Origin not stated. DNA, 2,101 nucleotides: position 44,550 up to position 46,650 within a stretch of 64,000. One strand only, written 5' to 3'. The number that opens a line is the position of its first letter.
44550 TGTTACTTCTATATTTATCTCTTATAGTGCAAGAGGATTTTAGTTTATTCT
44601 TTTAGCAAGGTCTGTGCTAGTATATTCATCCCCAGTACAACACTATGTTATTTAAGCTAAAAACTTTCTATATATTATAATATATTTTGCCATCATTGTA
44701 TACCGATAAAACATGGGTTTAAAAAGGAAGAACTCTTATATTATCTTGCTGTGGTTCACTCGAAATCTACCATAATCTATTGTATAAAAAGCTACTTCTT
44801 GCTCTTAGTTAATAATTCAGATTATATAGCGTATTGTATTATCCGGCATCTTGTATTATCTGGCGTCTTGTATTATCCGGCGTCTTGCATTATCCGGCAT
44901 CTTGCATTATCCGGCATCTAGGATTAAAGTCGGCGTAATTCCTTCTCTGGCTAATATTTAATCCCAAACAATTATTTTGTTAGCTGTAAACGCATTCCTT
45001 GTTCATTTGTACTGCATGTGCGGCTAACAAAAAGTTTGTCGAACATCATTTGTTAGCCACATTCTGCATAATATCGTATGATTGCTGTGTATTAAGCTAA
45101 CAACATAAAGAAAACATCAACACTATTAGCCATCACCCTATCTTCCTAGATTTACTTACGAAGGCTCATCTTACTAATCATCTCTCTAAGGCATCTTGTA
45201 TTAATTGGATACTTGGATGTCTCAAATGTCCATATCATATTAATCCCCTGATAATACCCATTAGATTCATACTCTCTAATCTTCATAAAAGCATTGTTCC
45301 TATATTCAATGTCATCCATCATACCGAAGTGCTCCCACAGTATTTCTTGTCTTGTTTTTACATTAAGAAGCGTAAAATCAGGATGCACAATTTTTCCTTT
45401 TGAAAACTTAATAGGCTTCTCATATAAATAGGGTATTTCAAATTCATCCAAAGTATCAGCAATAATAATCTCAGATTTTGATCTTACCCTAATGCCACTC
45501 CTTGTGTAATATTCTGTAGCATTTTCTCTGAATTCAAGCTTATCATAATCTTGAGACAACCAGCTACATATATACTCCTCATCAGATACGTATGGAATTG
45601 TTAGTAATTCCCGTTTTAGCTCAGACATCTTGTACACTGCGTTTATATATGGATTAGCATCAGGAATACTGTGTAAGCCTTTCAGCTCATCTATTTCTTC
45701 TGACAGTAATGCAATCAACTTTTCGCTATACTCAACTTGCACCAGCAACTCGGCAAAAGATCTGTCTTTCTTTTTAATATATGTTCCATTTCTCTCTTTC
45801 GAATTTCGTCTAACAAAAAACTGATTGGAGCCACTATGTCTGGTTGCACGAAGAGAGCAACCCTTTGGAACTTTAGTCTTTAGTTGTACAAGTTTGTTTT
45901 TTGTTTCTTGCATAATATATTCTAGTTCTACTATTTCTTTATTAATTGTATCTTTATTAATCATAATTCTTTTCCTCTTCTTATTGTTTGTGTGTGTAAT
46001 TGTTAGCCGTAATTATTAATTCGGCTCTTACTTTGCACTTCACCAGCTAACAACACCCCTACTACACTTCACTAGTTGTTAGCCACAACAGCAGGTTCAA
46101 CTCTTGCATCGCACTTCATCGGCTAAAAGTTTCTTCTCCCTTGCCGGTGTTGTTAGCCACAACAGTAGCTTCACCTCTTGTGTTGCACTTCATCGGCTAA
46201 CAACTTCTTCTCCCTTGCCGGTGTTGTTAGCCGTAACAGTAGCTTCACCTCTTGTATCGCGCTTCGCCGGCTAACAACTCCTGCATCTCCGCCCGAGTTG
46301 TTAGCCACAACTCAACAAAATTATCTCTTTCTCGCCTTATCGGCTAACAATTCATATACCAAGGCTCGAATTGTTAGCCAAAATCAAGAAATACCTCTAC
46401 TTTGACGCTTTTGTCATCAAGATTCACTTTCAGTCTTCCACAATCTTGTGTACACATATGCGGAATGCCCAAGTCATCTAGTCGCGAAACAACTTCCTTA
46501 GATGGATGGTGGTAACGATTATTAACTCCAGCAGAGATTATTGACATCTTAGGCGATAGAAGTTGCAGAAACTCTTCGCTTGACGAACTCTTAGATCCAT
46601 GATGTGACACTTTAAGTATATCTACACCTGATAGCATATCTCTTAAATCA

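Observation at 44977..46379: Lone nuclease-like gene embedded in a phased array of 15 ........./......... sites: architecture I cannot assign to any described element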

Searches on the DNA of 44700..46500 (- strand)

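Call 32: search_rna_families(source=window, start=44700, end=46500, threshold=evalue, max_evalue=10)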
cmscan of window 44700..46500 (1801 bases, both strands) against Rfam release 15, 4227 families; matches with E-value up to 10: 2.
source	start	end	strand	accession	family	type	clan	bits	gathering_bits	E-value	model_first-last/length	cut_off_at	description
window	45427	45493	-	RF00356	snoR32_R81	Gene; snRNA; snoRNA; CD-box;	-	22.6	45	4.5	1-98/98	no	Small nucleolar RNA R32/R81/Z41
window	46188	46306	+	RF02344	ar14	Gene; sRNA;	-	15.2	58.8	5.7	1-123/123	no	Alphaproteobacterial ar14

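Call 82: search_rna_families(sources=[L001, L003, L012, L015, L022, L025, L027, L031, L038, L040, L042, L043, L051, L053, L056, L059, L062, L064, L067, L071], threshold=gathering)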
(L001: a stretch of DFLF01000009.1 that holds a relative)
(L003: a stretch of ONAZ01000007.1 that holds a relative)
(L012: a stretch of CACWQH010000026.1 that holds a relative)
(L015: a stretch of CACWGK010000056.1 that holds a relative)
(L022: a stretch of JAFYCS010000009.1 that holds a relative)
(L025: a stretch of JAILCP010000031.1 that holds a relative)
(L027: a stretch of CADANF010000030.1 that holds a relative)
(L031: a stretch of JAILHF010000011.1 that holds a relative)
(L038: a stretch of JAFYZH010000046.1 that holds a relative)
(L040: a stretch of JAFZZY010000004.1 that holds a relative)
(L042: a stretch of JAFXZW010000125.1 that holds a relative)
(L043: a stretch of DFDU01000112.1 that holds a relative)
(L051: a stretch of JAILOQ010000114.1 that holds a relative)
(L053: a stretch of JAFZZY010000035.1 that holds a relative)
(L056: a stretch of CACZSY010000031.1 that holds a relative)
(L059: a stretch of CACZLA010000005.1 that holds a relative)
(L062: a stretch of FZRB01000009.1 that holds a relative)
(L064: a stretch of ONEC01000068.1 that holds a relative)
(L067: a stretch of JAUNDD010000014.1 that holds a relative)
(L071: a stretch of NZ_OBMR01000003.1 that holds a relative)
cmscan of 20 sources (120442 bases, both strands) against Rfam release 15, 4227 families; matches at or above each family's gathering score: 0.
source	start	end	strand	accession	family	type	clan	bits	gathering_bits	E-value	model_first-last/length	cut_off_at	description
